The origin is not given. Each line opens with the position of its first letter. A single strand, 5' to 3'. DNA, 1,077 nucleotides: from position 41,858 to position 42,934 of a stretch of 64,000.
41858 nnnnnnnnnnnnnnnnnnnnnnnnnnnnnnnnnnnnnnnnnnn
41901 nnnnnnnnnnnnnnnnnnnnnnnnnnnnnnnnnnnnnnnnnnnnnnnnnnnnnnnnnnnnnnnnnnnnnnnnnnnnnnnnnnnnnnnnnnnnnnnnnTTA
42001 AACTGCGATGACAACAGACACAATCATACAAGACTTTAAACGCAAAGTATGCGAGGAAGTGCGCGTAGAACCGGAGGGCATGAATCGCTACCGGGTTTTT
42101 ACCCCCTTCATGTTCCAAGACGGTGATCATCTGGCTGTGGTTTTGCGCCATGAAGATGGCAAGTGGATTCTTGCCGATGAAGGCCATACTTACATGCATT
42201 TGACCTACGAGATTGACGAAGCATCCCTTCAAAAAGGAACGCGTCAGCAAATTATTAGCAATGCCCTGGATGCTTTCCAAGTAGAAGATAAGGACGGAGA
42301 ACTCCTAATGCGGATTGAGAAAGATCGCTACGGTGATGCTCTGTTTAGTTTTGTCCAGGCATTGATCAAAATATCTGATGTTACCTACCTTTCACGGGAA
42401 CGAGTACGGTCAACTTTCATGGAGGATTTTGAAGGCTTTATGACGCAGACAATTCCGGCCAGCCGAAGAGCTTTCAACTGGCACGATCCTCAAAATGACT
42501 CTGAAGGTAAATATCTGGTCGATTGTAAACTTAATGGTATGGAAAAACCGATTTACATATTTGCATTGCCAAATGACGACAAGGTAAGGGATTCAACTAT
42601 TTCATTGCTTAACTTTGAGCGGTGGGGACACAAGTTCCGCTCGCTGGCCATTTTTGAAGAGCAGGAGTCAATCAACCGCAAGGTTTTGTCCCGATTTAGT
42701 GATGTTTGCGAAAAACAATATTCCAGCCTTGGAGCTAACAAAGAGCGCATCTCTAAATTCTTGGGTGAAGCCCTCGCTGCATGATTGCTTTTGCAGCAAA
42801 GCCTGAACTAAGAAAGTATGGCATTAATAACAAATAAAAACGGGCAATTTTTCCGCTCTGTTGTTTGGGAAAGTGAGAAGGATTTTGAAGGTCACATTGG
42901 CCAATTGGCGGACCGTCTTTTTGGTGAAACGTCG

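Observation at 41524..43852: Distal trio (157-aa His-rich protein, DUF1828/1829-like protein, nuclease-like protein) may be an accessory or independent effector module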

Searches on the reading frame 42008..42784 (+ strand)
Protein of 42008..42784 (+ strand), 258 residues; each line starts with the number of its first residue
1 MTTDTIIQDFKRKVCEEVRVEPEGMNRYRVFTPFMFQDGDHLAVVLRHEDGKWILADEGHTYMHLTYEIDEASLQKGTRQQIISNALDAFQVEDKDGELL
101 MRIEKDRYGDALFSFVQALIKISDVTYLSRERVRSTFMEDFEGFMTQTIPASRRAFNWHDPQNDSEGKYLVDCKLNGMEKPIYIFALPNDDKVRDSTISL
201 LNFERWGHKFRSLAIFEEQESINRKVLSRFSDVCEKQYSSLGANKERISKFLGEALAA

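Call 5: search_protein_families(library=pfam, proteins=[window:42008-42784:+], max_evalue=0.1)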
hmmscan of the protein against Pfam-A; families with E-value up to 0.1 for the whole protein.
window:42008-42784:+ (258 aa): 1 family
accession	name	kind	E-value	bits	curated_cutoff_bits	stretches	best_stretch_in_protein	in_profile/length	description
PF08861.15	DUF1828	-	4e-25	88.4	22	1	32-122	1-91/91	Domain of unknown function DUF1828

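Call 6: search_protein_families(library=padloc, proteins=[window:42008-42784:+], max_evalue=0.1)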
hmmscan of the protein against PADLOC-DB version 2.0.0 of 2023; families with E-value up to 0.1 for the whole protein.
window:42008-42784:+ (258 aa): 2 families
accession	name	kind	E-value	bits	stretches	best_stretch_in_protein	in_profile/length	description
PDLC04539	PDC-M24B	-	2.1e-21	74.6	1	3-147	4-147/255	-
PDLC04540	PDC-M24B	-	8.9e-18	62.8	1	28-148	25-145/256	-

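Call 7: search_protein_families(library=ncbifam, proteins=[window:42008-42784:+], max_evalue=0.1)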
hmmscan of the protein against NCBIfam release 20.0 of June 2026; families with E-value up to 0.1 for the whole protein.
window:42008-42784:+ (258 aa): 1 family
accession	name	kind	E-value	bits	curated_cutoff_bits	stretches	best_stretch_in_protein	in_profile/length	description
NF004434.0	PRK05771.3-3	equivalog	0.0078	14.7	777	1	163-254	167-254/686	V-type ATP synthase subunit I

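Call 17: search_solved_structures(query=window:42008-42784:+, max_evalue=10)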
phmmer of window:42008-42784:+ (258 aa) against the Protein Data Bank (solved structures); distinct sequences matched with E-value up to 10: 0.

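Call 42: search_solved_structures(query=A4, max_evalue=10, show_alignments=2)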
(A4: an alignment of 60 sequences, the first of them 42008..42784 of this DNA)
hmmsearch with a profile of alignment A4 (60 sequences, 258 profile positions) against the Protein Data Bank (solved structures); distinct sequences matched with E-value up to 10: 4.
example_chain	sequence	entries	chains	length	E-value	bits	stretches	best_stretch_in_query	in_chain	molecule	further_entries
8y75_A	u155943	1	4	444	0.016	17.8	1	167-245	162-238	CRISPR-associated protein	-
8y6z_B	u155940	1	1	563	0.027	17.1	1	167-245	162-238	CRISPR-associated protein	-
8y7g_A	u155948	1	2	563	0.027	17.1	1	167-245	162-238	CRISPR-associated protein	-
1suu_A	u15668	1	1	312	0.51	12.9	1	32-82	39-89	DNA gyrase subunit A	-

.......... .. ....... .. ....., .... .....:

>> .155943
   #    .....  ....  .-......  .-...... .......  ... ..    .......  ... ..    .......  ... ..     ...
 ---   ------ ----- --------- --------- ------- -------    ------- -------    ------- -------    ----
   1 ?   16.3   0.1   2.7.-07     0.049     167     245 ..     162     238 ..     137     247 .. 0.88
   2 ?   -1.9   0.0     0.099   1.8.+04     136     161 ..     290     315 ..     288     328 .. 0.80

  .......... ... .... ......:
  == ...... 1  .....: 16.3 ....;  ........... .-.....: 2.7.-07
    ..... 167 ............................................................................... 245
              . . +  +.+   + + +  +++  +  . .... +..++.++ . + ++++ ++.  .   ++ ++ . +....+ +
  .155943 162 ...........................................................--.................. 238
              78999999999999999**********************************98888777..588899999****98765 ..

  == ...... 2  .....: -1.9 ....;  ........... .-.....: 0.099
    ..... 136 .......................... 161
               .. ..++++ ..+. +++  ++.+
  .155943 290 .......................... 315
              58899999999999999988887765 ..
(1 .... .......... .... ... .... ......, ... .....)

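Call 49: search_protein_families(library=phrogs, proteins=[window:42008-42784:+], max_evalue=0.01)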
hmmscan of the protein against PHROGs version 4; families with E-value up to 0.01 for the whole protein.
window:42008-42784:+ (258 aa): 2 families
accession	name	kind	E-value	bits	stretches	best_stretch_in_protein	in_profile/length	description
phrog_5059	-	unknown function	1.7e-31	110.5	1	2-238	3-240/259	-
phrog_1960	-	unknown function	5.7e-07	30.1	1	15-129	16-123/246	-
